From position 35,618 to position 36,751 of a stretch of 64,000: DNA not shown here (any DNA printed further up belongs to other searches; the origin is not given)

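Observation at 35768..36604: RecJ carries a ~280-residue C-terminal extension with a Cys4 motif and a DPPY motif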

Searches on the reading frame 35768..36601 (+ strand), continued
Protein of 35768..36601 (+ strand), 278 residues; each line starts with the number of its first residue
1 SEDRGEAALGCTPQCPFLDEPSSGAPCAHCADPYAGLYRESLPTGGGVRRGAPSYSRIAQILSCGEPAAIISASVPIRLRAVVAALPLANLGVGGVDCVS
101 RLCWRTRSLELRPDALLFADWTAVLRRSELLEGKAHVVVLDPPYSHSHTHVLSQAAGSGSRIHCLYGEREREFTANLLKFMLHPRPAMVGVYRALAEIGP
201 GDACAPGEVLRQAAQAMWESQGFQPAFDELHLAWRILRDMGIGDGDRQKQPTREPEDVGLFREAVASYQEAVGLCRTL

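Call 70: find_encoding_contigs(protein=P0155, flank=3000, max_places=2)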
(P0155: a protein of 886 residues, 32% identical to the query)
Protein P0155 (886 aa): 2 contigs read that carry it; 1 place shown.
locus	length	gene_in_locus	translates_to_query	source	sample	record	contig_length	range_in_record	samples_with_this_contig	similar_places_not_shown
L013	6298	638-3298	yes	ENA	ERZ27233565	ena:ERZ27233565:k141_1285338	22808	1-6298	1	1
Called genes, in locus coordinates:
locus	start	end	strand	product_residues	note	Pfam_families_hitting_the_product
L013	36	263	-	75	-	PF01106:NifU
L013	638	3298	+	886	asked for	PF01368:DHH, PF02272:DHHA1, PF17768:RecJ_OB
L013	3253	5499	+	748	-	PF13328:HD_4, PF01966:HD, PF04607:RelA_SpoT, PF02824:TGS, PF19296:RelA_AH, PF28438:RelA_RIS, PF01842:ACT, PF13291:ACT_4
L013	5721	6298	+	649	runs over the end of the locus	PF00188:CAP, PF17957:Big_7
